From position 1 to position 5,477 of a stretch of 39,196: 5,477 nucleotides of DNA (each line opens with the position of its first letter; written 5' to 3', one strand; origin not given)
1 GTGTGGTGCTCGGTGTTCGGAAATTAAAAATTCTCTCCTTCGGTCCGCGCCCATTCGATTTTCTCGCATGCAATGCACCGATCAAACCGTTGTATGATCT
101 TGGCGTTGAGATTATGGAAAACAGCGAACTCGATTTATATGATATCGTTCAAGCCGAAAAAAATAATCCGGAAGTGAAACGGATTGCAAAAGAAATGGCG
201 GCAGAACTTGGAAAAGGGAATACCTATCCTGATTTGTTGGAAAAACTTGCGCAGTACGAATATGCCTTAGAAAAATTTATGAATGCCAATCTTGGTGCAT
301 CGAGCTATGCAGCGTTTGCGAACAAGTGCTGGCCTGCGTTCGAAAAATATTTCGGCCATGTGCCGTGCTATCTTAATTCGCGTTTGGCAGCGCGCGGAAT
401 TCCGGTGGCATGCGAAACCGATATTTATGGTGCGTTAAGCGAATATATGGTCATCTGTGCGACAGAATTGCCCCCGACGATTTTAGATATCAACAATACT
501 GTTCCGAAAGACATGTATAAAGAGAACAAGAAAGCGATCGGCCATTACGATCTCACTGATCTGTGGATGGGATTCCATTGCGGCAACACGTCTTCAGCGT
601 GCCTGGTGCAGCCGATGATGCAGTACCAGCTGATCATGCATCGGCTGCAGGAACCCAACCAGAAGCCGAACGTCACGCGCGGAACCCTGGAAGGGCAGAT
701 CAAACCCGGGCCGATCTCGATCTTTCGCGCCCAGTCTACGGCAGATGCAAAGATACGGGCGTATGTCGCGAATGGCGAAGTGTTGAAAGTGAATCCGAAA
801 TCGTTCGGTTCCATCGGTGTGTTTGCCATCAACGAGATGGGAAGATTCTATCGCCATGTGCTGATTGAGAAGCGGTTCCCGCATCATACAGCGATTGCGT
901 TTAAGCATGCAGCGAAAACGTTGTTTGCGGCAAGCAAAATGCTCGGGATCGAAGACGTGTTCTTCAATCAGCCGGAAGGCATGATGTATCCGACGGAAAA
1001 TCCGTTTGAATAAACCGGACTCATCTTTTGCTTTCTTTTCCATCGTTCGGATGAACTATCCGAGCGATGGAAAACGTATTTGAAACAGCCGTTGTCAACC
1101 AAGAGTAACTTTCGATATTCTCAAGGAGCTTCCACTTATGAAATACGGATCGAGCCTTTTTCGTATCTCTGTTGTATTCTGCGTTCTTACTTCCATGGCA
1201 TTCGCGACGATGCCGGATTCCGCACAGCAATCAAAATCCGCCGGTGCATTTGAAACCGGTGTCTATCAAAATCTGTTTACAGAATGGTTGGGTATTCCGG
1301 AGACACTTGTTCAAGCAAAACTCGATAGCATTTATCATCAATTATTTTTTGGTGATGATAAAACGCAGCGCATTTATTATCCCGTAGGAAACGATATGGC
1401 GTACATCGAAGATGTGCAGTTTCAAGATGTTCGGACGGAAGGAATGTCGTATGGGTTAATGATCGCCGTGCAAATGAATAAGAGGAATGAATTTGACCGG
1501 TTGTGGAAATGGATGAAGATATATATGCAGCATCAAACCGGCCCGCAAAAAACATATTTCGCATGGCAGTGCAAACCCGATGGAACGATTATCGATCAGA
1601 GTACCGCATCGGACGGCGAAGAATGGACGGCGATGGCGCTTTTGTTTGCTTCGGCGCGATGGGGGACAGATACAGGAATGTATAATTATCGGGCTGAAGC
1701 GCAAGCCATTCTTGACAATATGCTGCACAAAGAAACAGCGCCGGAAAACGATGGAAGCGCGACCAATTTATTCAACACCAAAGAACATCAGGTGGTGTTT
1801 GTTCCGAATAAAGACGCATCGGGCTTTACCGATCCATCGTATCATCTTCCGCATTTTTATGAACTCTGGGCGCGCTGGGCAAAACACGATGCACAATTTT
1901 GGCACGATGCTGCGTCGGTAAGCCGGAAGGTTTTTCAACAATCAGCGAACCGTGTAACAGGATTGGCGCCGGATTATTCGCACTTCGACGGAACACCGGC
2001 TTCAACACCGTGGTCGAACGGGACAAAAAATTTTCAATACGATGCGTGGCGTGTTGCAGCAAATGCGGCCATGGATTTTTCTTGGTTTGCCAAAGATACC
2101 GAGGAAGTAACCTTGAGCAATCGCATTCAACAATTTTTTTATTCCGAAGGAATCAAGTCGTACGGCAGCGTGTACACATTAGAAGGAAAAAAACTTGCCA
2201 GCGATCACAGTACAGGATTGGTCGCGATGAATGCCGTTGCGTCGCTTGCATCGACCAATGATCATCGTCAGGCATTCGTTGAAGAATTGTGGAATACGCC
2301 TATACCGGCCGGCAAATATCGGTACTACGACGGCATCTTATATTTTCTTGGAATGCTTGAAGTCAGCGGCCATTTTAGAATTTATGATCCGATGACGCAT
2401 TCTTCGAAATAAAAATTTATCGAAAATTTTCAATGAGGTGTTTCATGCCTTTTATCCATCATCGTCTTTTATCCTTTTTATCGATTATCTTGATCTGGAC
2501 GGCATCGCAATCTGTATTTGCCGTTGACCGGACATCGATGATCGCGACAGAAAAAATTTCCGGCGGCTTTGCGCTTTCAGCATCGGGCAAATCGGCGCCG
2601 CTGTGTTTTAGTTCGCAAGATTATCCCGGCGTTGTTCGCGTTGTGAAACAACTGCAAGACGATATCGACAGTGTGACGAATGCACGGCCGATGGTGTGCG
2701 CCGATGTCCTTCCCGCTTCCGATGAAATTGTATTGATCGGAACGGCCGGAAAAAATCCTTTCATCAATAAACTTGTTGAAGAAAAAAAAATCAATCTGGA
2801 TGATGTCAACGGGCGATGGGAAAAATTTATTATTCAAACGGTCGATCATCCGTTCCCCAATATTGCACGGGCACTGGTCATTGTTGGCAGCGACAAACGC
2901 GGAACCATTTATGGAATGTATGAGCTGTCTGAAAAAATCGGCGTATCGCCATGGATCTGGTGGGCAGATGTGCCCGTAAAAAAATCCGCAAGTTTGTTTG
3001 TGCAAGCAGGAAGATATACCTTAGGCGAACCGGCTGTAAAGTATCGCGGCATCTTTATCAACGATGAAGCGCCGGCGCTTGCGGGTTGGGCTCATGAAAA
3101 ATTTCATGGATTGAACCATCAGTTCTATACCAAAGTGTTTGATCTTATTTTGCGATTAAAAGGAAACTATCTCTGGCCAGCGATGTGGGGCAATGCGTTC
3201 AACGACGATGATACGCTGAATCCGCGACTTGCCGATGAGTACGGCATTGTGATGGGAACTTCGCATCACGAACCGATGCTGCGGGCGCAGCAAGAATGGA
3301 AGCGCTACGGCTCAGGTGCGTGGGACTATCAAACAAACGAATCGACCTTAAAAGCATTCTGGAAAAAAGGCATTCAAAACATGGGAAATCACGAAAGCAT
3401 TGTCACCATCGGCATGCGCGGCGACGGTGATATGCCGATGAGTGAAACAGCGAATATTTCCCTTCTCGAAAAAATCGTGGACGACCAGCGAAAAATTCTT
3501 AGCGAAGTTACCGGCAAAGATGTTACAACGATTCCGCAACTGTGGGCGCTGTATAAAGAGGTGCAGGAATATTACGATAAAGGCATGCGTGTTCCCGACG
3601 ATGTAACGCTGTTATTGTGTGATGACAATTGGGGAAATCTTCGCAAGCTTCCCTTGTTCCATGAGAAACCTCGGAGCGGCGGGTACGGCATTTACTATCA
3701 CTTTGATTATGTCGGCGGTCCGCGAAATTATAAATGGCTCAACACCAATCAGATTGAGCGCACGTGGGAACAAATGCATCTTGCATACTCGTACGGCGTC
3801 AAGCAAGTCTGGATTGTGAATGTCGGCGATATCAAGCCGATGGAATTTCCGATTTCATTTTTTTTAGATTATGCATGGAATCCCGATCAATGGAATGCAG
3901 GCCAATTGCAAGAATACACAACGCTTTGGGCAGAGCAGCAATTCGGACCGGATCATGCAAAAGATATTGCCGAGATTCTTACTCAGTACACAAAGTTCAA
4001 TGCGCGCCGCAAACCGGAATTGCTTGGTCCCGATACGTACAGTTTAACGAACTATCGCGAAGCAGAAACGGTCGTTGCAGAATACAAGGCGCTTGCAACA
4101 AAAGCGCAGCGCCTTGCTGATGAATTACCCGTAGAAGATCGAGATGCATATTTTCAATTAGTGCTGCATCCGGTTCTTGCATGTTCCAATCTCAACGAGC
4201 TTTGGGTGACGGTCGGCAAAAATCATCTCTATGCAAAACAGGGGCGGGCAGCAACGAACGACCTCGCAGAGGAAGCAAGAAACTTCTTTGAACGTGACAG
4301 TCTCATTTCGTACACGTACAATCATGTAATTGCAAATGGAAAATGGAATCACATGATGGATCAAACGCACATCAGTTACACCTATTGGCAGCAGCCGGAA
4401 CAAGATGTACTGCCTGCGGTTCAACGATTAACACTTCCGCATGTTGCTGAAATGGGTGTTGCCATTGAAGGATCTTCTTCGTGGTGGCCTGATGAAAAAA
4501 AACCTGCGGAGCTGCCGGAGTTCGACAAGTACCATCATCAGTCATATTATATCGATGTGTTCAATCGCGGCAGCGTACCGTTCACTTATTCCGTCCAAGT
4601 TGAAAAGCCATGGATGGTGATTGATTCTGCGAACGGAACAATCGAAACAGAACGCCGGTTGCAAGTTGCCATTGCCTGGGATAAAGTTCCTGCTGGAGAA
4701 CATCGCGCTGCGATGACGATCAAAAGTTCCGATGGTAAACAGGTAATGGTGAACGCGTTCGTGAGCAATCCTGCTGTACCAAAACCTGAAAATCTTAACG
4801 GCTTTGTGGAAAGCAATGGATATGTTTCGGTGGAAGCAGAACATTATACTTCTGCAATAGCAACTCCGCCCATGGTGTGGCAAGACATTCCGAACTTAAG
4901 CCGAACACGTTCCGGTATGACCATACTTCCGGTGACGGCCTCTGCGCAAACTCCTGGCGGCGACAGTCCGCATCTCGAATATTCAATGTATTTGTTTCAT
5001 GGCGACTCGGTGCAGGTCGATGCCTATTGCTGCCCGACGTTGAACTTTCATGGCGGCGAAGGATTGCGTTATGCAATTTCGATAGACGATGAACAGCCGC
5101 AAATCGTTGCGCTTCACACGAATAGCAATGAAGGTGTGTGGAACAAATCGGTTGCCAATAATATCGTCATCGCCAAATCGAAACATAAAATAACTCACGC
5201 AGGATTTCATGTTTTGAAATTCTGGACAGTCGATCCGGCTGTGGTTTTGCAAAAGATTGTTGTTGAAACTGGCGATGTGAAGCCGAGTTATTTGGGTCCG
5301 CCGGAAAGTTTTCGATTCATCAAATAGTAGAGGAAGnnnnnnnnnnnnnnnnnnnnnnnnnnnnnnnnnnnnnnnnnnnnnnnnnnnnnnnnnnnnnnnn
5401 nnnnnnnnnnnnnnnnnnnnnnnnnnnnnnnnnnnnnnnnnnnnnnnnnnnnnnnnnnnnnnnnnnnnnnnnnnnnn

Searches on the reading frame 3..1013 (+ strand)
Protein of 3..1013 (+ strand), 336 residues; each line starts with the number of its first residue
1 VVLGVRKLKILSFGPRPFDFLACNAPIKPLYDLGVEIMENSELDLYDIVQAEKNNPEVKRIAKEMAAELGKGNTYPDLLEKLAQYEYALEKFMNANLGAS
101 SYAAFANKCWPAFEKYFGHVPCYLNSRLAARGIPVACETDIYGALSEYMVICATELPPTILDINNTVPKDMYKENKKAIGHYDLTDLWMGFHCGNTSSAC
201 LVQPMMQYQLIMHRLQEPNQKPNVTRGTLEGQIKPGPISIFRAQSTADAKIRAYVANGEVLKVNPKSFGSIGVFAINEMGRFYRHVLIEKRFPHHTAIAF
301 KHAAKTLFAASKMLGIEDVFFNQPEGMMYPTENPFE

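Call 11: search_protein_families(library=pfam, proteins=[window:3-1013:+])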
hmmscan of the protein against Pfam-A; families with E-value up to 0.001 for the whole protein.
window:3-1013:+ (336 aa): 1 family
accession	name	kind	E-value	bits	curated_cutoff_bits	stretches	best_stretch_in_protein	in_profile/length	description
PF02952.23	Fucose_iso_C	-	9.2e-23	80.9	29.3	1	191-317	2-138/143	L-fucose isomerase, C-terminal domain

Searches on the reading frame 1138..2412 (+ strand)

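Call 11: search_protein_families(library=pfam, proteins=[window:1138-2412:+])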
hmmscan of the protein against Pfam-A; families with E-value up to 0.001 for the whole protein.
window:1138-2412:+ (424 aa): 1 family
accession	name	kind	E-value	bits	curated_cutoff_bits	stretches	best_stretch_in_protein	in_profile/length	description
PF01270.23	Glyco_hydro_8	-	8.6e-33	114.2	24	1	99-407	52-337/341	Glycosyl hydrolases family 8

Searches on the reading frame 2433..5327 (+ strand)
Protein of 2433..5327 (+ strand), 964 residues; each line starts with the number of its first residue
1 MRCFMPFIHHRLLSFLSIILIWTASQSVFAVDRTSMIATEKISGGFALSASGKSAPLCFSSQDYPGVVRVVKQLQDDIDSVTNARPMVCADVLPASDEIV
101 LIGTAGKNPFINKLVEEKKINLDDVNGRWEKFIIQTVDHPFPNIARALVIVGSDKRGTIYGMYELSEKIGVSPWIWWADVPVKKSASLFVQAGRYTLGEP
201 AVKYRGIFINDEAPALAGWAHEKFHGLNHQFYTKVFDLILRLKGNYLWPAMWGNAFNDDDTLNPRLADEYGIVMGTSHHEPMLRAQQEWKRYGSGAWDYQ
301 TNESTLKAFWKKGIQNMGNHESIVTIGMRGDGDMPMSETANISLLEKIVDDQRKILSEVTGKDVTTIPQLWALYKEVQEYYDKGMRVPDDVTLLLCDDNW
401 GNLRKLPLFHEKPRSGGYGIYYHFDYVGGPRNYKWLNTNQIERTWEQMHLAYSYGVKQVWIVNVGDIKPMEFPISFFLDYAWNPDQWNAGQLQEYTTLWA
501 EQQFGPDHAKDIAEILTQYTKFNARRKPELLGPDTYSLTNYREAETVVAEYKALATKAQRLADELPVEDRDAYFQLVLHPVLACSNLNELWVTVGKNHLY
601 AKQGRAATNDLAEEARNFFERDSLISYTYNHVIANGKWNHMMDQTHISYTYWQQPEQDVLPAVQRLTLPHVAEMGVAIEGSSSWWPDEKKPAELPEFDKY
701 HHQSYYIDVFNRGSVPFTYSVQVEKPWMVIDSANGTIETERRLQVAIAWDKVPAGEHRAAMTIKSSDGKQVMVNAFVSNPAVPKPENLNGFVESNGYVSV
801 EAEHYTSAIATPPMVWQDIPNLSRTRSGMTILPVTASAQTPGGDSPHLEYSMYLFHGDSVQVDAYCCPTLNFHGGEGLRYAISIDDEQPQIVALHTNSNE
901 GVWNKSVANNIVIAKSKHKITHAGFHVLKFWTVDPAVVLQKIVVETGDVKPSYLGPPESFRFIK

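Call 11: search_protein_families(library=pfam, proteins=[window:2433-5327:+])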
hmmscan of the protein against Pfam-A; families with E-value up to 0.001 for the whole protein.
window:2433-5327:+ (964 aa): 2 families
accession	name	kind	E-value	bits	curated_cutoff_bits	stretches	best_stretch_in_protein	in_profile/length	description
PF15979.11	Glyco_hydro_115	-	2.5e-159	530.6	27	1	198-530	2-335/335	Glycosyl hydrolase family 115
PF17829.7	GH115_C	-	1.1e-59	201.5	24.1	1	790-958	1-172/172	Glycosyl hydrolase family 115 C-terminal domain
